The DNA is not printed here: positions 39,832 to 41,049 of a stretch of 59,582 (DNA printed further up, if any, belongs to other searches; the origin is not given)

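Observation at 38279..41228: Seven-gene translationally coupled cassette of unknown function, transcribed opposite to the late operon in the middle of the prophage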

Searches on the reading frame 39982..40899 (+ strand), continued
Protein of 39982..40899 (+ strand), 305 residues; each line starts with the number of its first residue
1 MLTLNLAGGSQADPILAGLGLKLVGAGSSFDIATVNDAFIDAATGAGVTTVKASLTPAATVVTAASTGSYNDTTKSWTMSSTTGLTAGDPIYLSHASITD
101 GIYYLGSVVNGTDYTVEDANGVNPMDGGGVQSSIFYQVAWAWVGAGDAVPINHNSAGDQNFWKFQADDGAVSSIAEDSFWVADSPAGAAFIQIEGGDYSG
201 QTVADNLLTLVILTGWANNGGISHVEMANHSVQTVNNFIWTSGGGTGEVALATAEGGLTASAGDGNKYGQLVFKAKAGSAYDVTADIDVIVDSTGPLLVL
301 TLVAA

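Call 38: search_protein_families(library=pfam, proteins=[L001:7736-8737:+, L002:7595-8824:+, L004:13470-15878:+, L007:7841-8680:+, L008:6959-8797:+, L010:7481-8737:+, L011:16190-17314:+, L013:8566-9534:+, L019:8584-9972:+, L006:7704-8531:+], max_evalue=0.1)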
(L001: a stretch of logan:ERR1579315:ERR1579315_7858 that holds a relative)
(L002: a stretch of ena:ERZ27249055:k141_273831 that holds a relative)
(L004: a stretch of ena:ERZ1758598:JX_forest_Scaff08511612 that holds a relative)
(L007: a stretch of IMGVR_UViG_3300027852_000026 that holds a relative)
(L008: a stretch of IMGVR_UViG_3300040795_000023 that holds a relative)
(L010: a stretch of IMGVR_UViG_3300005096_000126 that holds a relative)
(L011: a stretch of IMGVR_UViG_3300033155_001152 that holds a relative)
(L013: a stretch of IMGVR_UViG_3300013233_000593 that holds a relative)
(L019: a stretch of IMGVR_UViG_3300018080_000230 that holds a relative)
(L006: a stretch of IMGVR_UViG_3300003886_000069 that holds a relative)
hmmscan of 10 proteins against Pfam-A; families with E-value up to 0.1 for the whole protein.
L001:7736-8737:+ (333 aa): 2 families
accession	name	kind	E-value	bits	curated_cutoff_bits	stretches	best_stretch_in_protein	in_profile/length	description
PF15004.11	MYEOV2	-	0.045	14.6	27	0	43-66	25-50/57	Myeloma-overexpressed-like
PF05267.17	DUF725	-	0.078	13.4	22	0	207-251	56-99/121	Protein of unknown function (DUF725)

L002:7595-8824:+ (409 aa): 0 families

L004:13470-15878:+ (802 aa): 2 families
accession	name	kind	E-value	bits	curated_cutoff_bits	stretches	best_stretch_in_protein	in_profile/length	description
PF03372.29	Exo_endo_phos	-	6.7e-16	59.1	24.5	1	499-742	2-225/225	Endonuclease/Exonuclease/phosphatase family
PF23226.1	Exo_endo_phos_PGAP2IP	-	0.049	13.3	27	1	504-660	13-172/239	PGAP2IP, C-terminal nuclease-like domain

L007:7841-8680:+ (279 aa): 1 family
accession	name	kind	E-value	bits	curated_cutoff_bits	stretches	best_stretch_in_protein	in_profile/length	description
PF13385.13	Laminin_G_3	-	0.026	15.1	27.6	1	176-226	86-135/151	Concanavalin A-like lectin/glucanases superfamily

L008:6959-8797:+ (612 aa): 0 families

L010:7481-8737:+ (418 aa): 0 families

L011:16190-17314:+ (374 aa): 1 family
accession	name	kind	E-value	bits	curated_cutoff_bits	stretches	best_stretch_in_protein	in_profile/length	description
PF18239.8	HA1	-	0.071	13.7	26.3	0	168-208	6-46/90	Hemagglutinin I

L013:8566-9534:+ (322 aa): 0 families

L019:8584-9972:+ (462 aa): 0 families

L006:7704-8531:+ (275 aa): 0 families
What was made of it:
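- One partner carries a phosphoesterase or nuclease-type domain (call 38).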

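Call 39: search_dna_similar(query=L019:9995-10936:+, collection=phages, mode=protein, max_evalue=0.01, max_rows=15)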
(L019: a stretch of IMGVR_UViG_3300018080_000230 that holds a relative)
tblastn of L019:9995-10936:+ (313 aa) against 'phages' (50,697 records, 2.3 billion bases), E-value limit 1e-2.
No match.

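Call 40: search_dna_similar(query=L017:9995-10909:+, collection=phages, mode=protein, max_evalue=0.01, max_rows=15)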
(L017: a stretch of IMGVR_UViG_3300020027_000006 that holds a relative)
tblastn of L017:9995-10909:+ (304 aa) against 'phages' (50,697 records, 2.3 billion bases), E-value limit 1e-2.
No match.

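Call 54: search_protein_families(library=phrogs, proteins=[L006:4094-5068:+, L006:5717-6457:+, L006:13838-15097:+, L006:16028-18295:+, L015:7383-9368:+, L015:11759-12493:+, L015:13266-16526:+, L019:6490-7866:+, L019:11766-12830:+, L019:15912-17648:+], max_evalue=0.001)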
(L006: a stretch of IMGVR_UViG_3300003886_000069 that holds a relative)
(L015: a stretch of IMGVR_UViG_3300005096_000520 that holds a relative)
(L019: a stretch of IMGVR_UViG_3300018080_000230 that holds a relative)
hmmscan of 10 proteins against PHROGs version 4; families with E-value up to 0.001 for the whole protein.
L006:4094-5068:+ (324 aa): 3 families
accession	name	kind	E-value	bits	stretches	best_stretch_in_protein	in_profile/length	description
phrog_371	-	head and packaging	8.6e-14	52.5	1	8-297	9-231/303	major head protein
phrog_4523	-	head and packaging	3.8e-08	33.5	1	7-255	361-596/644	major head and protease protein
phrog_133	-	head and packaging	2.8e-06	27.2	1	5-249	381-613/668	head maturation protease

L006:5717-6457:+ (246 aa): 2 families
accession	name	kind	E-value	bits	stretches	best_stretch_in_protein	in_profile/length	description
phrog_399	-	head and packaging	8.9e-24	85.3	1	1-205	2-202/220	structural protein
phrog_437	-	head and packaging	8.1e-05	23.3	1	72-213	61-192/203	virion structural protein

L006:13838-15097:+ (419 aa): 1 family
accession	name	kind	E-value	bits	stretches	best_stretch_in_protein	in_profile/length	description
phrog_8040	-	connector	9.3e-20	71.9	1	46-334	25-312/396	head closure Hc3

L006:16028-18295:+ (755 aa): 0 families

L015:7383-9368:+ (661 aa): 2 families
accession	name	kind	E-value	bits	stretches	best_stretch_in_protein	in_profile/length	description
phrog_17834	-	unknown function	1.7e-08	34.8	1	25-100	9-83/458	-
phrog_1980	-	tail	5.1e-06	27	1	25-90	6-70/449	tail fiber protein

L015:11759-12493:+ (244 aa): 3 families
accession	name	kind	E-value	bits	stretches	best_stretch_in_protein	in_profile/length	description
phrog_807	-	tail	9.3e-51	173.7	1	3-229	5-237/256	major tail protein with Ig-like domain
phrog_18315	-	unknown function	3.6e-08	32.8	1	97-163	733-801/918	-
phrog_20240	-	unknown function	1.5e-06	28.9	1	112-191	112-186/272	-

L015:13266-16526:+ (1086 aa): 17 families
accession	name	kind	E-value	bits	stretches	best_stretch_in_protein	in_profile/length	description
phrog_1292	-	tail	6.2e-60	204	1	64-624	262-819/1523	tail length tape measure protein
phrog_973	-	tail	1.2e-33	117.1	1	14-301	71-371/1465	tail length tape measure protein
phrog_1768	-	lysis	8.2e-33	114.2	1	70-255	78-266/1577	endolysin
phrog_2335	-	tail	3.2e-32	112.5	1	9-404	432-778/1536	tail length tape measure protein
phrog_16017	-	unknown function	9.5e-20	71.1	1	11-293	196-473/1234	-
phrog_9807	-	tail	1.7e-18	66.5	1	64-273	325-546/1972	tail length tape measure protein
phrog_18891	-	tail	2e-16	60.1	1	9-275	194-479/1191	tail length tape measure protein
phrog_12798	-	tail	1.5e-14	54.2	1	43-256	37-249/1031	tail length tape measure protein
phrog_4036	-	tail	5.2e-11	43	1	145-214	339-408/749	tail length tape measure protein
phrog_5255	-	tail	3.3e-09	37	1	46-354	288-611/800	tail length tape measure protein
phrog_26804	-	unknown function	2.5e-08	33.1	1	13-254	89-314/1066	-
phrog_33615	-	unknown function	5.6e-08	31.9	1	62-226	275-446/1395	-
phrog_7817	-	unknown function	3.1e-07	30.3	1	23-327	266-561/742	-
phrog_5062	-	tail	5.6e-07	29.8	1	49-317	137-396/753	tail length tape measure protein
phrog_1716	-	tail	0.00012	21.7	0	16-707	32-688/943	tail length tape measure protein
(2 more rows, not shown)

L019:6490-7866:+ (458 aa): 4 families
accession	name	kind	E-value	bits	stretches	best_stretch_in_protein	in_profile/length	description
phrog_752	-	head and packaging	3.2e-89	301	1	14-456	9-470/475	major head protein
phrog_19622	-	other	4.1e-07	29.8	1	289-388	274-367/524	esterase/lipase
phrog_1028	-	head and packaging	1.8e-05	25.4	1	15-65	168-215/591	head maturation protease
phrog_212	-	head and packaging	0.00093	19.7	0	151-193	118-155/301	major head protein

L019:11766-12830:+ (354 aa): 14 families
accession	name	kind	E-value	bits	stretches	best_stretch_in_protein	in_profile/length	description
phrog_1980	-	tail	3.7e-16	60.5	1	191-261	6-78/449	tail fiber protein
phrog_772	-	tail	2.8e-14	54.2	2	12-192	49-214/305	tail fiber protein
phrog_17834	-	unknown function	1.8e-13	51.3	1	191-273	9-93/458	-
phrog_12714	-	unknown function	1.3e-09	38.2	1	190-257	7-78/568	-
phrog_24607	-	tail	1.2e-07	31.7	1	191-259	7-76/674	tail protein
phrog_28473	-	tail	5e-07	30.2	1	190-284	12-115/367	tail fiber protein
phrog_22609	-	tail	1e-06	27.8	1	191-260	5-76/1184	tail fiber protein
phrog_2712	-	tail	1.8e-06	27.7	1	190-252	381-442/700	tail fiber protein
phrog_6567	-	unknown function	3.9e-06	28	1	185-266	33-114/272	-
phrog_6129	-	unknown function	6.2e-06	27.1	1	191-259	5-75/277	-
phrog_1591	-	tail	7.2e-06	26.6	1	190-257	5-74/484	tail fiber protein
phrog_3299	-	unknown function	2.5e-05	23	1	191-260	5-76/1385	-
phrog_38424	-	unknown function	0.00022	21.2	1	190-258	5-72/488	-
phrog_9922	-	tail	0.00056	20.3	1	191-262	3-75/199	minor tail protein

L019:15912-17648:+ (578 aa): 2 families
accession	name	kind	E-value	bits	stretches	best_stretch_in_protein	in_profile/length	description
phrog_279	-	tail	4.8e-35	122.2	1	5-531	7-444/489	tail sheath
phrog_2839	-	tail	5.1e-06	26.2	1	347-466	347-468/581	tail sheath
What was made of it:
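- a position before the major tail protein in L015 (call 54); One partner (L015) has a tail-fibre-type N-terminal domain, the end that normally attaches to the particle (call 54).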

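Call 59: find_encoding_contigs(protein=P0015, flank=10000, max_places=1)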
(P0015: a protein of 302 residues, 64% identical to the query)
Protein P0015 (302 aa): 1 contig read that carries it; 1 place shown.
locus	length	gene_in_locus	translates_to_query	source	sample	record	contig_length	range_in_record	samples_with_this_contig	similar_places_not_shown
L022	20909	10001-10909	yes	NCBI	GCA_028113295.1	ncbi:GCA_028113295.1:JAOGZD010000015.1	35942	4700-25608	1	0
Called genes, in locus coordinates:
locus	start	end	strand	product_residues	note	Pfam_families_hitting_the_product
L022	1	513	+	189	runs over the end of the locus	-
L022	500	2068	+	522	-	PF03237:Terminase_6N, PF17289:Terminase_6C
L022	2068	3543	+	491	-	PF06074:Portal_Mu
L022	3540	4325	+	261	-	PF04233:Phage_Mu_F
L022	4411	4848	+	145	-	PF13511:DUF4124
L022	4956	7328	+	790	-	-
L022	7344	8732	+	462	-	-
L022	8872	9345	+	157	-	-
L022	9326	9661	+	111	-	-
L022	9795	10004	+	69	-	-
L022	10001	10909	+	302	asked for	-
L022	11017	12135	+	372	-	-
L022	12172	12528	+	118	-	PF09956:Phage_cement_2 (weak)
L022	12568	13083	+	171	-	-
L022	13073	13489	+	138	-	-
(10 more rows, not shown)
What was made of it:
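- the head module of a Mu-like Porticoccaceae MAG contig, between Mu F and the scaffold/cement genes (call 59);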

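Call 60: find_encoding_contigs(protein=P0098, flank=10000, max_places=1)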
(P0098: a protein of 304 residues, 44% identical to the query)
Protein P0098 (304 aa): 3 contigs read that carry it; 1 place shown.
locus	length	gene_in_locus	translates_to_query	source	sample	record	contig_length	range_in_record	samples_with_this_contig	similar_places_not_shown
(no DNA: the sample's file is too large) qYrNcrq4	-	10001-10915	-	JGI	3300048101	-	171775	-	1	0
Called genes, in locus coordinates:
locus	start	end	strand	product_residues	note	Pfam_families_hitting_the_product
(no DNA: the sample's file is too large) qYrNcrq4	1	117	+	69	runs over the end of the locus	-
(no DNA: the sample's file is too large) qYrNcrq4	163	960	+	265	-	-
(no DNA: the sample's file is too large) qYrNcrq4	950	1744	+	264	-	-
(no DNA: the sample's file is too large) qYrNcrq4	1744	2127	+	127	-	-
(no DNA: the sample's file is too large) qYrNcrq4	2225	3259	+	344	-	PF02195:ParB_N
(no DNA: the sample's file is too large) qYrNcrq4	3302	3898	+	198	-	-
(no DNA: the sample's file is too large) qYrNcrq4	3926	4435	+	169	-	-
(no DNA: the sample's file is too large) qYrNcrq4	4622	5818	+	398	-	-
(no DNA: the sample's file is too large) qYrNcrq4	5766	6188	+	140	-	-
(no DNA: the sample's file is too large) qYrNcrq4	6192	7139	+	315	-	PF01555:N6_N4_Mtase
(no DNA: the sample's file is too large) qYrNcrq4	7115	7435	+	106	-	-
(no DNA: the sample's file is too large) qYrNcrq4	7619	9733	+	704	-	PF17975:RNR_Alpha (faint), PF21995:RNR-II_ins_dom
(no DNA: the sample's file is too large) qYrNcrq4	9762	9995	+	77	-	-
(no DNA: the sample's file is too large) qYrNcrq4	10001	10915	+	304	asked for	-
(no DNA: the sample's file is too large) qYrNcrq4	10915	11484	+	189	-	-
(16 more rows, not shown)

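Call 74: find_encoding_contigs(protein=P0002, flank=10000, max_places=2)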
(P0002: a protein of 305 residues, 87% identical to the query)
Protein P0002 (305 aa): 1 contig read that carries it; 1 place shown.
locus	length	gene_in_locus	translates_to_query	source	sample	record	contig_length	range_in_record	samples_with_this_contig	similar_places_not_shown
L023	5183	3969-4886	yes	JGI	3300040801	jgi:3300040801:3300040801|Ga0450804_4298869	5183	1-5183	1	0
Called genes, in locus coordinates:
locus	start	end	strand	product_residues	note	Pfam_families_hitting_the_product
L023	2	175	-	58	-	?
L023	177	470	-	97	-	-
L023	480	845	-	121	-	PF10805:DUF2730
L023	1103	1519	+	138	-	-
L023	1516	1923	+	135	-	-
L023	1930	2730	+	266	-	PF13385:Laminin_G_3 (weak)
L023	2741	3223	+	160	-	-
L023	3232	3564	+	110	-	-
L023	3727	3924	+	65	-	-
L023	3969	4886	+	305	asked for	-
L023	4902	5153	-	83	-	-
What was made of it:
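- Partner bodies include Exo_endo_phos (E=7e-16), weak ConA-like lectin hits and a tail-fibre N-terminal domain (calls 38, 54, 74).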

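Call 82: search_protein_families(library=phrogs, proteins=[L007:1851-3740:+, L007:4923-6197:+, L008:16-4374:+, L009:10509-12014:+, L009:12014-13555:+, L011:3023-4573:+, L011:5667-6575:+, L011:12593-13825:+, L012:4191-5171:+, L010:5706-7481:+], max_evalue=0.0001)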
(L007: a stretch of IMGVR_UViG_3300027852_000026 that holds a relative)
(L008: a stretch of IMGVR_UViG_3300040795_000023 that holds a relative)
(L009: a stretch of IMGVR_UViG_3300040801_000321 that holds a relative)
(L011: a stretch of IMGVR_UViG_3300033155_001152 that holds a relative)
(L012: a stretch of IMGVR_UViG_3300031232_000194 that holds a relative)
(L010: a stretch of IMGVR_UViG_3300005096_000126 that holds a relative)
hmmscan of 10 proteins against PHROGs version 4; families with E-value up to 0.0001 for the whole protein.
L007:1851-3740:+ (629 aa): 5 families
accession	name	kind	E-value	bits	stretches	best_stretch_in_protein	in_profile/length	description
phrog_31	-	tail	2.4e-32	112.8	1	129-369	475-743/1565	central tail fiber J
phrog_37728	-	unknown function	1.9e-12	46.2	1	120-383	147-431/1894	-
phrog_1727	-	tail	6.8e-12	44.8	1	162-368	270-485/1174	tail protein and host specificity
phrog_10652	-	unknown function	2.4e-06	27.9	1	160-299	18-170/328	-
phrog_2148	-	tail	3.1e-06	26.7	1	160-367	11-227/901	tail fiber protein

L007:4923-6197:+ (424 aa): 0 families

L008:16-4374:+ (1452 aa): 0 families

L009:10509-12014:+ (501 aa): 1 family
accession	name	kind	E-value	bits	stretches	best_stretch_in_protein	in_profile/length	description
phrog_21866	-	DNA, RNA and nucleotide metabolism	1.7e-87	296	1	12-415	4-440/538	primase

L009:12014-13555:+ (513 aa): 4 families
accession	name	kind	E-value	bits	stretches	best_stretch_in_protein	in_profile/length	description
phrog_1967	-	DNA, RNA and nucleotide metabolism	1.1e-63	217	1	6-487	170-670/776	DNA helicase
phrog_25411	-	unknown function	1.3e-09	38.3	1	4-71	232-292/627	-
phrog_325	-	DNA, RNA and nucleotide metabolism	2.9e-07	30.2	1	4-47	492-533/986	Dda-like helicase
phrog_170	-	other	9.8e-05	22.9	0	187-224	192-229/323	PhoH-like phosphate starvation-inducible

L011:3023-4573:+ (516 aa): 3 families
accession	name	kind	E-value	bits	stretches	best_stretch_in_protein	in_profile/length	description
phrog_145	-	head and packaging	9.9e-98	329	1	15-491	9-474/493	portal protein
phrog_12458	-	unknown function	5.5e-78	263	1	9-230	23-250/265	-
phrog_20858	-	unknown function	3.1e-77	260.2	1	295-492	1-196/250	-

L011:5667-6575:+ (302 aa): 2 families
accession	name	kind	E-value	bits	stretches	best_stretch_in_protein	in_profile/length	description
phrog_212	-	head and packaging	7.6e-86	289.2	1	1-296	4-290/301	major head protein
phrog_31318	-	unknown function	1.9e-50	171.4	1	157-299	2-144/147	-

L011:12593-13825:+ (410 aa): 0 families

L012:4191-5171:+ (326 aa): 25 families
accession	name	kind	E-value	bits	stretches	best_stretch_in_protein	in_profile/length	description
phrog_38759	-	unknown function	7.8e-24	85.2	2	182-235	760-815/920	-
phrog_9116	-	tail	2.1e-23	83.8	1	175-324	59-209/455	tail protein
phrog_3100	-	tail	1.1e-20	76.2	1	1-271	1-301/382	tail fiber protein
phrog_25747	-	tail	5.1e-20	72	1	177-272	680-772/901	tail fiber protein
phrog_1858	-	tail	2.1e-19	70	1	45-280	63-242/1018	tail fiber protein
phrog_523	-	tail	2.3e-19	70.7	1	112-282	431-580/673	tail collar fiber protein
phrog_19618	-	tail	5.7e-19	69.3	1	170-290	131-224/387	tail collar protein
phrog_327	-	tail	8.1e-15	56.1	1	40-286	232-400/618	tail protein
phrog_10372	-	unknown function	9.1e-15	56.2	1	1-70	1-70/218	-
phrog_14307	-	unknown function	1.5e-11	45.1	1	167-246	40-109/137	-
phrog_4209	-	tail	2.7e-10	40.8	1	1-57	1-63/406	tail fiber protein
phrog_8763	-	tail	3.4e-10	39.7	1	167-325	534-747/1024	tail protein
phrog_2097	-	tail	3.8e-09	36.8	1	94-304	306-509/644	tail fiber protein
phrog_31611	-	tail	4.2e-09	37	1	185-269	172-257/385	tail collar protein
phrog_5231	-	unknown function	1.9e-08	34.2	0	141-181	344-384/618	-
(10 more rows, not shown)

L010:5706-7481:+ (591 aa): 0 families
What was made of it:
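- positions after the major head protein in L006, L011 and L019 (calls 54, 82); positions after central fibre J in L007 and directly after a tail fibre in L012 (call 82); The module is often adjacent to major head or scaffold genes (calls 54, 59, 82).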

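Call 91: search_protein_families(library=padloc, proteins=[window:39982-40899:+], max_evalue=0.01)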
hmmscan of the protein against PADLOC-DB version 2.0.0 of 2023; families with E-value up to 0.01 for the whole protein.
window:39982-40899:+ (305 aa): 0 families

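Call 92: search_protein_families(library=ncbifam, proteins=[window:39982-40899:+], max_evalue=0.01)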
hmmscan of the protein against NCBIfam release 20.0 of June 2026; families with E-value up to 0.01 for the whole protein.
window:39982-40899:+ (305 aa): 0 families
